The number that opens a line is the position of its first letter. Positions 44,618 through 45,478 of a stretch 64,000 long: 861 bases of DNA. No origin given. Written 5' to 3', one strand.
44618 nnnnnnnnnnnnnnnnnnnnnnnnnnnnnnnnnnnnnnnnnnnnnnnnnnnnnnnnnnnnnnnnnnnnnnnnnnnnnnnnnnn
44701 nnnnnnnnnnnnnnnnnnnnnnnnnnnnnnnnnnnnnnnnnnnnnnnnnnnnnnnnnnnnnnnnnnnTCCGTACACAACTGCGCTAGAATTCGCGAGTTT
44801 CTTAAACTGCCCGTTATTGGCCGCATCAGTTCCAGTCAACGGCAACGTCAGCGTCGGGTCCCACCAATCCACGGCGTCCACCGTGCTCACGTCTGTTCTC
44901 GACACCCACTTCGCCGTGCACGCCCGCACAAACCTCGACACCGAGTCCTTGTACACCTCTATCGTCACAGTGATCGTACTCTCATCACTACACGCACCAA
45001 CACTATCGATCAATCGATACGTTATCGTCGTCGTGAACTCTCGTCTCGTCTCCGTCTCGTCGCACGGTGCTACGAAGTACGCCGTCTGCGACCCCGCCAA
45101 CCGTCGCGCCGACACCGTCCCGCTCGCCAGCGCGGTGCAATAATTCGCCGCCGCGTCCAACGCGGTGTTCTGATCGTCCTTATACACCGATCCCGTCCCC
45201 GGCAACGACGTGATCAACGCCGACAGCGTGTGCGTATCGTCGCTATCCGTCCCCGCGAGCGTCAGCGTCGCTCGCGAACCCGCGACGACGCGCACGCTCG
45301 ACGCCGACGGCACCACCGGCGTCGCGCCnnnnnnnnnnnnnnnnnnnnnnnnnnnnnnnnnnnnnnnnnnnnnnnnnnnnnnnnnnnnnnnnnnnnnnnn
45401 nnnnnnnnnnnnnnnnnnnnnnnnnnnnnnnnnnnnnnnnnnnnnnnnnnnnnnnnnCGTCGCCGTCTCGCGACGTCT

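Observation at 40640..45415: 1.6k-aa surface protein fusing an extracellular RCC1 propeller to ~30 ephrin-receptor-like cysteine repeats, ending in a bare hydrophobic tail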

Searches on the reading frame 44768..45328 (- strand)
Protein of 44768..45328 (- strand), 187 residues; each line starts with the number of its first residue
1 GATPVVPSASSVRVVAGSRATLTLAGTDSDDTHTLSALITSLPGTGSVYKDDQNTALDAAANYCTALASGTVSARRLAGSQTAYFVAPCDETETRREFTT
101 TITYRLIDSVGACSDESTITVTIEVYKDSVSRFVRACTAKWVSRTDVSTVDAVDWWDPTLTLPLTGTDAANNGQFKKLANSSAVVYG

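Call 24: search_protein_families(library=pfam, proteins=[window:44768-45328:-], max_evalue=1)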
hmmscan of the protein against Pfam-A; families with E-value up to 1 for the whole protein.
window:44768-45328:- (187 aa): 3 families
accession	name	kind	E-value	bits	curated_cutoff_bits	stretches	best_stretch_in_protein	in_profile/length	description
PF24619.1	Ig_SibA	-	1e-05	26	27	1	6-121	23-133/135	SibA-like, immunoglobulin-like domain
PF06996.16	T6SS_TssG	-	0.21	11.3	24.6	1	25-88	126-189/304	Type VI secretion, TssG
PF24833.1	Rhabdo_glycop_CD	-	0.24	11.9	27.2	1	33-66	50-83/124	Rhabdovirus spike glycoprotein G central domain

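Call 50: find_homologous_proteins(query=A4, max_evalue=0.001)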
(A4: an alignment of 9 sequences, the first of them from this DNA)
Query A4 (9 sequences) (186 aa, profile of the alignment): 2 proteins with E <= 0.001 among 8000 candidates.
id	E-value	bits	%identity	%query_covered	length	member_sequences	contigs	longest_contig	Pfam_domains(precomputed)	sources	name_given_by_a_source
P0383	7.7e-32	129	51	59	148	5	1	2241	-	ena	-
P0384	1.8e-19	88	100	42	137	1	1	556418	-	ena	-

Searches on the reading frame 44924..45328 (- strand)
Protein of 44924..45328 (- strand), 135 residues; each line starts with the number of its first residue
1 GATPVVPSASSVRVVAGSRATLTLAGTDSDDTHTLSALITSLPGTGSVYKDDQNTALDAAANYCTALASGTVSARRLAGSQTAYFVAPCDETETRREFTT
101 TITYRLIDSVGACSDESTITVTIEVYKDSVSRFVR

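Call 35: search_solved_structures(query=A2, max_evalue=10)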
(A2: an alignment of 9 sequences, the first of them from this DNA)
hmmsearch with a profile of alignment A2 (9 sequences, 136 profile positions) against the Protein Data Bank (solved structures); distinct sequences matched with E-value up to 10: 1.
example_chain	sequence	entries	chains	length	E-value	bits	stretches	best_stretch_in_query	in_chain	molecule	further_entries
7avh_A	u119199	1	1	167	1.8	11.9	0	2-19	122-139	LPXTG cell wall surface protein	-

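Call 41: predict_structure(alignment_id=A2)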
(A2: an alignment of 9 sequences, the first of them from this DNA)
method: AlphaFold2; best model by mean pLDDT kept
length: 135 residues; sequences in the alignment: 9
mean_pLDDT: 87.7   pTM: 0.80
mean pLDDT of the five models: 87.7, 87.2, 86.7, 86.4, 84.7
residues with pLDDT >= 90: 89; 70-90: 31; 50-70: 10; < 50: 5
segments of 3 or more residues with pLDDT < 50: 131-135
pLDDT, mean of each block of 10 residues (from residue 1): 89 92 92 93 95 94 84 93 92 75 94 94 74 45
secondary structure, 60 per line:
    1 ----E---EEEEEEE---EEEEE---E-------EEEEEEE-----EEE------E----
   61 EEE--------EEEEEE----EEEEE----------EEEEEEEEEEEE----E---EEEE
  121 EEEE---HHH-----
elements in order: E9-15 E19-23 E35-41 E47-49 E61-63 E72-77 E82-86 E97-108 E117-124
